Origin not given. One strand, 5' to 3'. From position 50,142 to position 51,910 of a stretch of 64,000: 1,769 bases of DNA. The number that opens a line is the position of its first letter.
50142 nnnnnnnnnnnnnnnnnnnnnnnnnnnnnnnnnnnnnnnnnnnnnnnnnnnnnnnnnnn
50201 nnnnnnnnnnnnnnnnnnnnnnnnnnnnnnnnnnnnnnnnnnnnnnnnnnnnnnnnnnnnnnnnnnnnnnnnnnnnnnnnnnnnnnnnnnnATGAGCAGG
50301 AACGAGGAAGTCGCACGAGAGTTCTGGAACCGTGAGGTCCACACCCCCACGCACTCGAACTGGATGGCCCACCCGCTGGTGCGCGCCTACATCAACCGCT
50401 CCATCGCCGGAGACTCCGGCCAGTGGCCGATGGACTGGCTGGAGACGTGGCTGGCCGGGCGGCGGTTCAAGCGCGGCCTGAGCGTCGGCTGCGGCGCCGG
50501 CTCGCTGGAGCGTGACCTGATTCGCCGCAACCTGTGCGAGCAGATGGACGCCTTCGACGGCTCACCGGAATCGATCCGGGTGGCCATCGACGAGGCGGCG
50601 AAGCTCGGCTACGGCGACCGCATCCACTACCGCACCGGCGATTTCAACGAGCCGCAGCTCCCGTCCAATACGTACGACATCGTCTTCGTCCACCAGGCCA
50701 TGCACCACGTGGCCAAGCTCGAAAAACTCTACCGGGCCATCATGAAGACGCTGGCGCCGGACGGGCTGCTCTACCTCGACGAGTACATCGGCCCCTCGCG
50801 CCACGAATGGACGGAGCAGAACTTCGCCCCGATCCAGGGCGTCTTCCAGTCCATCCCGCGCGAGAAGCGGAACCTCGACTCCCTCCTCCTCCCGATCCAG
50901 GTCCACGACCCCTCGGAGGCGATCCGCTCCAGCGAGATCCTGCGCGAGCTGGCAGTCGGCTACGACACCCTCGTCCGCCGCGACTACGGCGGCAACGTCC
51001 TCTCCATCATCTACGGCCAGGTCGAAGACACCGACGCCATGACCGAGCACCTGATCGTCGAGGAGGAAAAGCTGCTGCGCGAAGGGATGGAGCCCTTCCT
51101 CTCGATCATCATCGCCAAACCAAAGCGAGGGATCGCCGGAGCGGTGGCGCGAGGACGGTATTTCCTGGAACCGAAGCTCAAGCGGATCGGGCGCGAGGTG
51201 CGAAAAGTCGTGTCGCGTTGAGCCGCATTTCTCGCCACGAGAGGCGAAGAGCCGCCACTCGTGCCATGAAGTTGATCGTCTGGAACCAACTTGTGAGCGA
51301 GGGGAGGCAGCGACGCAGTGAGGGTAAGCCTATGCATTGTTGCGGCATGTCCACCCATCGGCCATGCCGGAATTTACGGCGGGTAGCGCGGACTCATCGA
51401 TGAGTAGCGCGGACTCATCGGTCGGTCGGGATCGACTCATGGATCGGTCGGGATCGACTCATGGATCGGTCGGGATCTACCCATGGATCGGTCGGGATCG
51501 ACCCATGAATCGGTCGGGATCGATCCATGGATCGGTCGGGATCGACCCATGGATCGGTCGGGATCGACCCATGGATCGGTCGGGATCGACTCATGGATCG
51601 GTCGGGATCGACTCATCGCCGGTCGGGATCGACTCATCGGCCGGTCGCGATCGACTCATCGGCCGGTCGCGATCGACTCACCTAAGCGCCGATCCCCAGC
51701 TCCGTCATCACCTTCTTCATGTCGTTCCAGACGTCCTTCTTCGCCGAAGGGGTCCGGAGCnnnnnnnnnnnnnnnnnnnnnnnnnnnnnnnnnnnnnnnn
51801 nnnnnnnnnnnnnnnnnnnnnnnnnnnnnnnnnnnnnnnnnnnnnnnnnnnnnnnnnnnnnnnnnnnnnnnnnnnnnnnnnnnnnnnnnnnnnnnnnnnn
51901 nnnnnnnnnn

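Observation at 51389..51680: Second tandem array (22-bp x13, two GATC per unit), again in a convergent gap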

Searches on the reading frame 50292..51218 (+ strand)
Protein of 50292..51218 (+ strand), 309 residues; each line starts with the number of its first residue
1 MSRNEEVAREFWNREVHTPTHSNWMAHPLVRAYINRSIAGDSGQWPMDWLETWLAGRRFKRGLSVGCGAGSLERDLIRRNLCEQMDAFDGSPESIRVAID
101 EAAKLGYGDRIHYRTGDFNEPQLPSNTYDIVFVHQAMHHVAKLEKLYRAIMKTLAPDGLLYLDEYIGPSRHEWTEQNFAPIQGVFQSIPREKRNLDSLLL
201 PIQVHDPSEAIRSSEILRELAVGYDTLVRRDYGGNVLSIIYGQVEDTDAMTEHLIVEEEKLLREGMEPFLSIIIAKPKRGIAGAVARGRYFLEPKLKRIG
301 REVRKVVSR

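Call 9: search_protein_families(library=pfam, proteins=[window:50292-51218:+])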
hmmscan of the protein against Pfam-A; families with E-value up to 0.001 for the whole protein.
window:50292-51218:+ (309 aa): 5 families
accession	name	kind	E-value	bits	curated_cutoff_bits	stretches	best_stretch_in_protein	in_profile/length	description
PF08241.18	Methyltransf_11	-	1.4e-14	54.9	21.2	1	63-162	1-95/95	Methyltransferase domain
PF13649.12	Methyltransf_25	-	1.6e-13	51.6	27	1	63-158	2-97/97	Methyltransferase domain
PF13847.12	Methyltransf_31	-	2.1e-13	50.6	27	1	63-166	8-113/145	Methyltransferase domain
PF08242.18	Methyltransf_12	-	1.7e-12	48.3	30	1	63-160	1-98/98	Methyltransferase domain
PF13489.12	Methyltransf_23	-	3.4e-11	43.6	27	1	55-167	19-121/164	Methyltransferase domain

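Call 32: find_encoding_contigs(protein=window:50292-51218:+, flank=3000, max_places=10)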
Protein window:50292-51218:+ (309 aa): 2 contigs read that carry it; 2 places shown.
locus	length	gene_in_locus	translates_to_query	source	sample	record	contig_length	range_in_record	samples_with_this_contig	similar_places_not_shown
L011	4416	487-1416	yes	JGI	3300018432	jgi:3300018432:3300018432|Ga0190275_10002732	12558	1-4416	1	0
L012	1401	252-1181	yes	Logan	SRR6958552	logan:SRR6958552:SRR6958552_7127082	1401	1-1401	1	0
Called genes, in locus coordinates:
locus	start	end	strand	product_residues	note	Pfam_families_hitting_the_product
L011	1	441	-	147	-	?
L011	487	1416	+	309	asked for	PF13489:Methyltransf_23, PF08241:Methyltransf_11, PF08242:Methyltransf_12, PF13649:Methyltransf_25, PF13847:Methyltransf_31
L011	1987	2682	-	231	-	PF03167:UDG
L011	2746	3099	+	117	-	-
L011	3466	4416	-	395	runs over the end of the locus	PF02441:Flavoprotein, PF04127:DFP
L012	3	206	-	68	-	?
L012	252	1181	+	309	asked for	PF13489:Methyltransf_23, PF08241:Methyltransf_11, PF08242:Methyltransf_12, PF13649:Methyltransf_25, PF13847:Methyltransf_31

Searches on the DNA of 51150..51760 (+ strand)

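Call 67: search_rna_families(source=window, start=51150, end=51760, threshold=evalue, max_evalue=1)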
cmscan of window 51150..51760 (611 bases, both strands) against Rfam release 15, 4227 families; matches with E-value up to 1: 14.
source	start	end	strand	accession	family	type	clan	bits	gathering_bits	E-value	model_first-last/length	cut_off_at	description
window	51498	51601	-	RF02000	MIR1846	Gene; miRNA;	-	29.4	77.5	0.0012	1-110/110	no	MIR1846 microRNA precursor family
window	51505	51572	+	RF03822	mir-3931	Gene; miRNA;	-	28.4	49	0.00088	1-77/77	no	mir-3931 microRNA precursor family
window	51559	51637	+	RF03949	mir-8830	Gene; miRNA;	-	23.4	76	0.16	1-95/95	no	mir-8830 microRNA precursor family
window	51518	51560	+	RF00941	mir-434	Gene; miRNA;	-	23.3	100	0.059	1-81/81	no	mir-434 microRNA precursor family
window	51518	51604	-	RF03276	mir-2232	Gene; miRNA;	-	22.4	70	0.048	1-91/91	no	mir-2232 microRNA precursor family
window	51500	51577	+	RF00255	mir-218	Gene; miRNA;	-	21.1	62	0.031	1-82/82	no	mir-218 microRNA precursor family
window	51494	51581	+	RF03771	mir-341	Gene; miRNA;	-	21.1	90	0.077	1-96/96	no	mir-341 microRNA precursor family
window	51498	51601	+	RF02000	MIR1846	Gene; miRNA;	-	21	77.5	0.2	1-110/110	no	MIR1846 microRNA precursor family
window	51174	51266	-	RF01665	P13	Gene; sRNA;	-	21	70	0.87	1-76/76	no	Pseudomonas sRNA P13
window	51517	51603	-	RF00941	mir-434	Gene; miRNA;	-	20.7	100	0.28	1-81/81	no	mir-434 microRNA precursor family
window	51501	51575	-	RF03675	mir-1001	Gene; miRNA;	-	19.7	100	0.49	1-90/90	no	mir-1001 microRNA precursor family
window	51439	51528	-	RF03822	mir-3931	Gene; miRNA;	-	18.6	49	0.48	1-77/77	no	mir-3931 microRNA precursor family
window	51432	51674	+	RF01670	P17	Gene; sRNA;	-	18.5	45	0.023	1-282/282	no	Pseudomonas sRNA P17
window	51477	51556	-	RF03771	mir-341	Gene; miRNA;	-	17.7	90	0.75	1-96/96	no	mir-341 microRNA precursor family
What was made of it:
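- On Any curated RNA family (Rfam 15): The permissive scan gave only miRNA-hairpin models at 18-29 bits, against thresholds of 45-100 (call 67).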

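Call 68: search_dna_similar(query=window:51222-51700:+, collection=plasmids, mode=distant, max_evalue=0.001, max_rows=10)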
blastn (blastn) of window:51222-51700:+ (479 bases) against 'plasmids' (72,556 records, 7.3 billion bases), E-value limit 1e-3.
Records with a match: 1; places in all: 1; records where one place covers at least 80% of the query: 0.
Best place of each record, by identity: 60-80% 1.
By first word of the organism name: Pseudonocardia 1.
By predicted mobility (MOB-suite, as given by PLSDB): non-mobilizable 1.
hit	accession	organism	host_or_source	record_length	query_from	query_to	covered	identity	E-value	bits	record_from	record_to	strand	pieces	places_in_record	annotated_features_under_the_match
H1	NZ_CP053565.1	Pseudonocardia broussonetiae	plant,Broussonetia papyrifera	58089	272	331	13%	79.7%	8e-4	53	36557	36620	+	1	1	none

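Call 69: search_dna_similar(query=window:51222-51700:+, collection=phages, mode=distant, max_evalue=0.001, max_rows=10)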
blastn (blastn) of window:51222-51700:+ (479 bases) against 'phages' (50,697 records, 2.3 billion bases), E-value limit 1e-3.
Records with a match: 2; places in all: 4; records where one place covers at least 80% of the query: 0.
Best place of each record, by identity: 80-90% 2.
By first word of the organism name: Halorubrum 2.
By host as written in the record: Halorubrum sp. M4 25-10-8A 2.
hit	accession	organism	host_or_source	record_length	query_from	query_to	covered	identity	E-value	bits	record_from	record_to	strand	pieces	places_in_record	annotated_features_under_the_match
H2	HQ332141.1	Halorubrum virus CGphi46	Halorubrum sp. M4 25-10-8A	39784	396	454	12%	83.3%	6e-6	57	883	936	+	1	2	hypothetical protein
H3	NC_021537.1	Halorubrum virus CGphi46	Halorubrum sp. M4 25-10-8A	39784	396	454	12%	83.3%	6e-6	57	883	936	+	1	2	hypothetical protein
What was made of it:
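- There is no similarity to annotated plasmids or phages beyond 60-nt chance hits (calls 68, 69).
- Tried and rejected: Only chance hits of about 60 nt (calls 68, 69).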
